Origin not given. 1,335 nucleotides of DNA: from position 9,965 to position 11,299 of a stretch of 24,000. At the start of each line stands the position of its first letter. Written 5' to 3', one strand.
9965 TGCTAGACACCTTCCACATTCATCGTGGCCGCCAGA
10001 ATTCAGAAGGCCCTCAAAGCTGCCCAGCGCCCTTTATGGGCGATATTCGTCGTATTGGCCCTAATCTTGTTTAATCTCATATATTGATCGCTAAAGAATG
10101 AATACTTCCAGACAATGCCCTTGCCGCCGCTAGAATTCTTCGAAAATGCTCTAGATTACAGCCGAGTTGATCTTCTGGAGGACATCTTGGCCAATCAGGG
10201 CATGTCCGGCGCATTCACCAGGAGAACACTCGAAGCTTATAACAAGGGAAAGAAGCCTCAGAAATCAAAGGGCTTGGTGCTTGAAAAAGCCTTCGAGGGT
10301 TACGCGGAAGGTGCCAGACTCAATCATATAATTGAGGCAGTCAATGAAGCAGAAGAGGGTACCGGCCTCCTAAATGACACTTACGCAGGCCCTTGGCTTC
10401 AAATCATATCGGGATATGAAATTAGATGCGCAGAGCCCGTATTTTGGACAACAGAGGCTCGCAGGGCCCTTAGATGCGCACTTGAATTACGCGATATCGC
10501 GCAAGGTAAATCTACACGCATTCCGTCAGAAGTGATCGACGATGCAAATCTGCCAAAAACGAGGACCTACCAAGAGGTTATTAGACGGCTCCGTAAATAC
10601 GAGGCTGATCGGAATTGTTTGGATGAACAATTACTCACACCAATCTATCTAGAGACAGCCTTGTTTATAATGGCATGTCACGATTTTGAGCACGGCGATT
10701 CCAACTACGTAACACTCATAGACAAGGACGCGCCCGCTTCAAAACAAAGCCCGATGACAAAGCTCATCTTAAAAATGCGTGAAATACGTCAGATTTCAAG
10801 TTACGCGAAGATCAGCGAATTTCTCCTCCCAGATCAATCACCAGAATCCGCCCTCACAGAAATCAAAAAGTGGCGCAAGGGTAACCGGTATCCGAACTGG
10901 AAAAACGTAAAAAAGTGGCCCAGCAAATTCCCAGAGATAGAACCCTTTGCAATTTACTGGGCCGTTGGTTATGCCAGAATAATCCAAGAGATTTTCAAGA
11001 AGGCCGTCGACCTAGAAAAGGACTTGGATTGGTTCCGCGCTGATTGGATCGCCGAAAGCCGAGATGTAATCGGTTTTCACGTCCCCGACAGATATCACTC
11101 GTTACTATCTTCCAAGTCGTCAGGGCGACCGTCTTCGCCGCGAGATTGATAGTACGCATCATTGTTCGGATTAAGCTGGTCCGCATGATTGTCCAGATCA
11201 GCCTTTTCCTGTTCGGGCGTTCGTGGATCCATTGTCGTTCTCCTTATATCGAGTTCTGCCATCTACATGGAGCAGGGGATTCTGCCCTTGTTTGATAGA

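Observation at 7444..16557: Seven-gene same-strand block: two nuclease-fold genes, a double-HTH protein and QatABCD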

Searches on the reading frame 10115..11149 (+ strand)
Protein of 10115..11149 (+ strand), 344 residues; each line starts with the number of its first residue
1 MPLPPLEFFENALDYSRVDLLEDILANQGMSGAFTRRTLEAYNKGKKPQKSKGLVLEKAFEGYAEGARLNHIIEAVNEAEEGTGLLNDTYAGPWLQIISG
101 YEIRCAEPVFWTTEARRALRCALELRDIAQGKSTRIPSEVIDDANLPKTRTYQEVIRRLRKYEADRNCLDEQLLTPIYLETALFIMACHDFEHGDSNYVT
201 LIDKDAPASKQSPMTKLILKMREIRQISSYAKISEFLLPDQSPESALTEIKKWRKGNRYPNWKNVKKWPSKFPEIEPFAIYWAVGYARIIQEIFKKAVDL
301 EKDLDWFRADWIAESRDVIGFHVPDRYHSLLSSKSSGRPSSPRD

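Call 3: search_protein_families(library=pfam, proteins=[window:10115-11149:+], max_evalue=0.01)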
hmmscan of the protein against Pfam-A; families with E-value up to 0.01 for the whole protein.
window:10115-11149:+ (344 aa): 0 families

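Call 4: search_protein_families(library=padloc, proteins=[window:10115-11149:+], max_evalue=0.01)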
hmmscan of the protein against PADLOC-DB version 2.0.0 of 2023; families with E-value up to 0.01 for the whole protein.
window:10115-11149:+ (344 aa): 0 families

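Call 6: search_protein_families(library=ncbifam, proteins=[window:10115-11149:+], max_evalue=0.01)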
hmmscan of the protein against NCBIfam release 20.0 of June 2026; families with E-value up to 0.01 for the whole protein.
window:10115-11149:+ (344 aa): 0 families

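Call 7: search_protein_families(library=phrogs, proteins=[window:10115-11149:+], max_evalue=0.01)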
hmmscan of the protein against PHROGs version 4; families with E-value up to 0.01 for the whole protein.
window:10115-11149:+ (344 aa): 0 families

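Call 14: find_homologous_proteins(query=window:10115-11149:+)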
Query window:10115-11149:+ (344 aa): 4 proteins with E <= 0.001 among 1662 candidates.
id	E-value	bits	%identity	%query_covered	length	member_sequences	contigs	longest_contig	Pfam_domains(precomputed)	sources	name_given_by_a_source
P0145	2.7e-232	788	100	100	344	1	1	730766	-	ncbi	-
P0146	1.5e-168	579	72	100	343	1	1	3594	-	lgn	-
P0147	2.4e-154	532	70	91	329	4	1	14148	-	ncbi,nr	ncbi:MAG: hypothetical protein JJ855_19710 [Rhodospirillales bacterium]|nr:hypothetical protein [Rho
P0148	6.2e-74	267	45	79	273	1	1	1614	-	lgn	-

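Call 16: find_encoding_contigs(protein=P0147, flank=10000, max_places=5)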
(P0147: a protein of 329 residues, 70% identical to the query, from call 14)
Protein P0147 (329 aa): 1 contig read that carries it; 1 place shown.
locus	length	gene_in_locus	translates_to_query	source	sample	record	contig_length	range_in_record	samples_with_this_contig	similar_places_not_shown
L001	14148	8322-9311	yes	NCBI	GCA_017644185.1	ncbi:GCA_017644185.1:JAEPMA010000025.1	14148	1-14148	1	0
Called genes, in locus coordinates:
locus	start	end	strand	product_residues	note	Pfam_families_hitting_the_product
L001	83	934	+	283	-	-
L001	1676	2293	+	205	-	PF00565:SNase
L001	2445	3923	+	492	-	-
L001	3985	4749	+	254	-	-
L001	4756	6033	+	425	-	-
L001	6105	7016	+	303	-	-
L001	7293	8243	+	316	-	-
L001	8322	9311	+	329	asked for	-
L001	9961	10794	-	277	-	PF23023:Anti-Pycsar_Apyc1, PF00753:Lactamase_B, PF12706:Lactamase_B_2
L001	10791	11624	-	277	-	PF01026:TatD_DNase, PF04909:Amidohydro_2 (weak)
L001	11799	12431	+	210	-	PF13505:OMP_b-brl, PF03922:OmpW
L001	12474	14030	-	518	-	PF00133:tRNA-synt_1, PF01406:tRNA-synt_1e, PF09334:tRNA-synt_1g, PF00133:tRNA-synt_1, PF01406:tRNA-synt_1e (weak), PF08264:Anticodon_1 (weak), PF19303:Anticodon_3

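Call 17: find_encoding_contigs(protein=P0146, flank=10000, max_places=5)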
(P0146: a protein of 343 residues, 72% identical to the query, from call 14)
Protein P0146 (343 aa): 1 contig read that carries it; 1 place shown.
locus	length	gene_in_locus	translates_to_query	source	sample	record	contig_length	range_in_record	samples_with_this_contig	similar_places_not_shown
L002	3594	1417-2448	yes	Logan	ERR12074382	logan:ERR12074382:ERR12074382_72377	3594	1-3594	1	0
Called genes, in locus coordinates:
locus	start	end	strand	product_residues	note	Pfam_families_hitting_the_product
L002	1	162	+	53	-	?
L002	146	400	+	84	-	-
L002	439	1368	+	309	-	-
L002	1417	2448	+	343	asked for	-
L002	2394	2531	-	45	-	-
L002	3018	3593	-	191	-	?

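Call 34: search_dna_similar(query=window:10115-11149:+, collection=plasmids, mode=protein, max_rows=15)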
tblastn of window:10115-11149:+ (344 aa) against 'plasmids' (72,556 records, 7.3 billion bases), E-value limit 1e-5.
No match.

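Call 66: predict_structure(alignment_id=A3)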
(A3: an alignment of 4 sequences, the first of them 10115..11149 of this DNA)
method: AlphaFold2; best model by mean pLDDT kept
length: 344 residues; sequences in the alignment: 4
mean_pLDDT: 54.1   pTM: 0.48
mean pLDDT of the five models: 54.1, 40.6, 39.1, 38.7, 37.8
residues with pLDDT >= 90: 3; 70-90: 75; 50-70: 105; < 50: 161
segments of 3 or more residues with pLDDT < 50: 1-114, 187-201, 310-318, 323-344
pLDDT, mean of each block of 10 residues (from residue 1): 28 33 37 41 36 28 31 32 39 42 35 52 63 75 69 72 61 60 51 41 57 78 86 87 89 78 69 71 64 62 58 46 47 33 28
secondary structure, 60 per line:
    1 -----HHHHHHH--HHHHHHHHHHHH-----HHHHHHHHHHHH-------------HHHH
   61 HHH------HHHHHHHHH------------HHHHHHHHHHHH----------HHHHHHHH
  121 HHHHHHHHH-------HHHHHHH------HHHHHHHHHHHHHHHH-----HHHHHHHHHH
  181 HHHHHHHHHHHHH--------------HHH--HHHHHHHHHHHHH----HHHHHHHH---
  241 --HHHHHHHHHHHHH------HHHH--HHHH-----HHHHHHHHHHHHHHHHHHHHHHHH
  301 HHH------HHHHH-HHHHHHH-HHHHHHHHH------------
elements in order: H6-12 H15-26 H32-43 H57-63 H70-78 H91-102 H113-129 H137-143 H150-165 H171-193 H213-225 H230-237 H243-255 H262-265 H268-271 H277-303 H310-314 H316-322 H324-332

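Call 67: search_protein_representatives(alignment_id=A3)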
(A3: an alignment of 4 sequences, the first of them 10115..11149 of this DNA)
Query: 4 sequences, 328 profile positions. Proteins with E-value up to 0.001 (for the whole library): 31; up to 1e-10: 17; up to 1e-30: 5. The best 31 are listed.
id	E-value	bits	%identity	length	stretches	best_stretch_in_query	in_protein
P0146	8.9e-198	672.4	-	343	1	2-328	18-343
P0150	2.9e-81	289.5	-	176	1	140-314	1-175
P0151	8.3e-50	186.1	-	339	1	3-328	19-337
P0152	3.3e-45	171.0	-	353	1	75-328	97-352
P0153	1.3e-44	169.1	-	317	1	17-279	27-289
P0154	1.9e-28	115.9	-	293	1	83-299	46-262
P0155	3.6e-24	101.8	-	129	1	183-299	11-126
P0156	4.3e-22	95.0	-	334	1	71-286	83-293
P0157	1.5e-21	93.2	-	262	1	73-209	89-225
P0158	5.7e-20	88.0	-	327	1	16-267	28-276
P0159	5.2e-19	84.9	-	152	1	190-293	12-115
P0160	1.9e-18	83.0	-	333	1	71-280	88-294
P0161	4.3e-18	81.9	-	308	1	76-278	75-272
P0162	5.9e-18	81.4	-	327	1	74-268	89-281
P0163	2.3e-14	69.6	-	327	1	72-268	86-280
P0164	1.1e-13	67.4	-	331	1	19-265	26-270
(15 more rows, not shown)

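Call 68: find_encoding_contigs(protein=P0151, flank=10000, max_places=3)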
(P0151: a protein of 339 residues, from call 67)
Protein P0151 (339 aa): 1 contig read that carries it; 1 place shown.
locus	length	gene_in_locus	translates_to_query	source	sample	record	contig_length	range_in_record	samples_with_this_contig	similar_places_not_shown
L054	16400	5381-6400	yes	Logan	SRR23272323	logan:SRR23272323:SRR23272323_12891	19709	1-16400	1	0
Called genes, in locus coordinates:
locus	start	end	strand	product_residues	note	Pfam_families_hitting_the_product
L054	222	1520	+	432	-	PF13356:Arm-DNA-bind_3, PF00589:Phage_integrase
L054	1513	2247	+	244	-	-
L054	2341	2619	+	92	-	-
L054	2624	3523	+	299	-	PF23639:DUF7146, PF13362:Toprim_3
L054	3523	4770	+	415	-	PF13481:AAA_25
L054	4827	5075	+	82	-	-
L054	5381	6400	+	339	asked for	-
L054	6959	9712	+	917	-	PF20464:MmeI_N, PF20465:MmeI_hel, PF20473:MmeI_Mtase, PF20466:MmeI_TRD, PF20467:MmeI_C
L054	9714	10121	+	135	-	-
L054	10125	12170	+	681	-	PF00270:DEAD (faint), PF09373:PMBR (weak)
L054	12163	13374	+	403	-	PF10544:T5orf172, PF13455:MUG113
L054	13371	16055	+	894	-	PF13245:AAA_19 (faint), PF13361:UvrD_C (faint), PF00580:UvrD-helicase (faint), PF13538:UvrD_C_2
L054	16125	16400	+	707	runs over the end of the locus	PF03235:GmrSD_N, PF04326:SLFN_AlbA_2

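Call 69: find_encoding_contigs(protein=P0152, flank=10000, max_places=3)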
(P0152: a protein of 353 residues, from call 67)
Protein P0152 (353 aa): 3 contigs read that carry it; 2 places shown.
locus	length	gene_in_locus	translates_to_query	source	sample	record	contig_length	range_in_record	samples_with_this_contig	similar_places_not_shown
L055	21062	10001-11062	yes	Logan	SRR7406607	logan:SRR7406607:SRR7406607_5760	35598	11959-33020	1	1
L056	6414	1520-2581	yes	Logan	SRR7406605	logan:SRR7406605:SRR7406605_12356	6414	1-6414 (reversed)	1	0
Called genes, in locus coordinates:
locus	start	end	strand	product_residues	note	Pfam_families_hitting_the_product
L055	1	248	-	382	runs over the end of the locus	-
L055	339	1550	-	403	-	PF01734:Patatin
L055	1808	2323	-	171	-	PF27200:YjaZ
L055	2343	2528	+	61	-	-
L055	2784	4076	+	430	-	PF04391:DUF533 (faint), PF05099:TerB, PF00226:DnaJ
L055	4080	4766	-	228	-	-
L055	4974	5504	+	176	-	-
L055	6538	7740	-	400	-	PF04055:Radical_SAM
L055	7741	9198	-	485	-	PF04055:Radical_SAM, PF13353:Fer4_12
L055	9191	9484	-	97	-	PF27806:HxsD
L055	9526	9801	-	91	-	-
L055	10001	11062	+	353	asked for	-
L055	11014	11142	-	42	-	-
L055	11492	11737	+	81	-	PF13560:HTH_31, PF01381:HTH_3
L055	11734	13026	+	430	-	PF13657:Couple_hipA, PF07804:HipA_C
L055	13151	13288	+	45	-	-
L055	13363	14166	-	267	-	PF01223:Endonuclease_NS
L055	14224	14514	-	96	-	-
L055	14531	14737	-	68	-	-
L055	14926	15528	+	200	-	-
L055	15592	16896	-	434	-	PF00589:Phage_integrase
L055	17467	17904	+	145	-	-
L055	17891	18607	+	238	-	-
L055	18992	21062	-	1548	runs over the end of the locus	?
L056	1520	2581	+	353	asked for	-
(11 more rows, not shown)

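Call 71: search_protein_families(library=pfam, proteins=[P0151, P0152, P0153, P0154, P0156, P0158, P0160, P0164], max_evalue=1)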
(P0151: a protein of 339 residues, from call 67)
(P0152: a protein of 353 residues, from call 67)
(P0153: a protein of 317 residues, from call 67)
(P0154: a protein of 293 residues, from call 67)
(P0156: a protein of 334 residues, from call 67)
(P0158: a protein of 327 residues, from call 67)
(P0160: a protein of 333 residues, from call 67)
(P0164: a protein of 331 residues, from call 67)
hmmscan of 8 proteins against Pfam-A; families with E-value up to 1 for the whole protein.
P0151 (339 aa): 0 families

P0152 (353 aa): 0 families

P0153 (317 aa): 1 family
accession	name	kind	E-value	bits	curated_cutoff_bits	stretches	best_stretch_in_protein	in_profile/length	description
PF18537.6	CODH_A_N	-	0.18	12.3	32.2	0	83-138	22-78/83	Carbon monoxide dehydrogenase subunit alpha N-terminal domain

P0154 (293 aa): 0 families

P0156 (334 aa): 0 families

P0158 (327 aa): 1 family
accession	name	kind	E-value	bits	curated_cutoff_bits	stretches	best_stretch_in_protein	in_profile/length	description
PF14173.11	ComGG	-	0.14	13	25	1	51-87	5-41/95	ComG operon protein 7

P0160 (333 aa): 0 families

P0164 (331 aa): 1 family
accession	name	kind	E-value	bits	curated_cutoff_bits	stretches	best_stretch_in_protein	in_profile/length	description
PF01381.28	HTH_3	-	0.13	12.8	23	0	25-47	21-43/55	Helix-turn-helix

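Call 72: find_encoding_contigs(protein=P0153, flank=8000, max_places=3)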
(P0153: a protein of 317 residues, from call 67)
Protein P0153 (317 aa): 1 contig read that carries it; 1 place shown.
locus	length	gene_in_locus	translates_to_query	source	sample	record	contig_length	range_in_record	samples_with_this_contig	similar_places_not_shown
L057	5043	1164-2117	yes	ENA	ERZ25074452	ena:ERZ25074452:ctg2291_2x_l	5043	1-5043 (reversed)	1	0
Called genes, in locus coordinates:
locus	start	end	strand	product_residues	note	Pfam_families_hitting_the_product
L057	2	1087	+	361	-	?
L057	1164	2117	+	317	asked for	-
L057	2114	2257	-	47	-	-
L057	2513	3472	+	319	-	PF00701:DHDPS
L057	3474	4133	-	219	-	PF01177:Asp_Glu_race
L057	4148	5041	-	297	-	?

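Call 73: find_encoding_contigs(protein=P0156, flank=8000, max_places=3)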
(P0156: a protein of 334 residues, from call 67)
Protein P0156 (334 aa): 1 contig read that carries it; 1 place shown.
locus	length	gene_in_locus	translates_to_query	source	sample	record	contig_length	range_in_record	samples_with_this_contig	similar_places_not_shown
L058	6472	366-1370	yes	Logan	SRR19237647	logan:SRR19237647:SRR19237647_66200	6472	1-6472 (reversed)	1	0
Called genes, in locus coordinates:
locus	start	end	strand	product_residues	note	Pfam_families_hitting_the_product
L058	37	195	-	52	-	-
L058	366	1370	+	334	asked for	-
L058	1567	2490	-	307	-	PF04055:Radical_SAM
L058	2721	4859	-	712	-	PF00665:rve, PF09299:Mu-transpos_C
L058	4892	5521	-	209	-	PF08722:Tn7_TnsA-like_N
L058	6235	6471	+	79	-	?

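Call 110: search_protein_families(library=padloc, proteins=[L001:2445-3923:+, L001:3985-4749:+, L001:83-934:+, L001:7293-8243:+, L001:1676-2293:+, P0151, P0152], max_evalue=0.01)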
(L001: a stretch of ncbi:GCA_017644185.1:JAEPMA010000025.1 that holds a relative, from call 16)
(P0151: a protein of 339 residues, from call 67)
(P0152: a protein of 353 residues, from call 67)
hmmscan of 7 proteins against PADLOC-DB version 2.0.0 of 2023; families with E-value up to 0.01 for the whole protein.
L001:2445-3923:+ (492 aa): 2 families
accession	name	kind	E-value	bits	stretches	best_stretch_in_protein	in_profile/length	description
PDLC00518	JetC1|JetC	-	0.008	12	0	327-463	686-819/1112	DUF3584 domain; MukB-like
PDLC03553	REase_II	-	0.0092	12.8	0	367-460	184-280/527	Type II restriction enzyme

L001:3985-4749:+ (254 aa): 0 families

L001:83-934:+ (283 aa): 0 families

L001:7293-8243:+ (316 aa): 0 families

L001:1676-2293:+ (205 aa): 1 family
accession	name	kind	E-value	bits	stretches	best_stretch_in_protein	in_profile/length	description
PDLC01096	C3a212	-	8.3e-09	33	1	11-128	50-178/279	SNc+LTD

P0151 (339 aa): 0 families

P0152 (353 aa): 0 families

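Call 120: find_related_loci(query=A3, collection=viral_contigs, flank=8000)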
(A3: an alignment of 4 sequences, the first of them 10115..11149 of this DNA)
Query A3 (344 aa) in viral_contigs; peptide patterns used: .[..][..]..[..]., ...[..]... (x = any residue, [..] = any of these).
201 stretches matched a pattern, but none encodes a relative of the query by tblastn (E <= 1e-3).
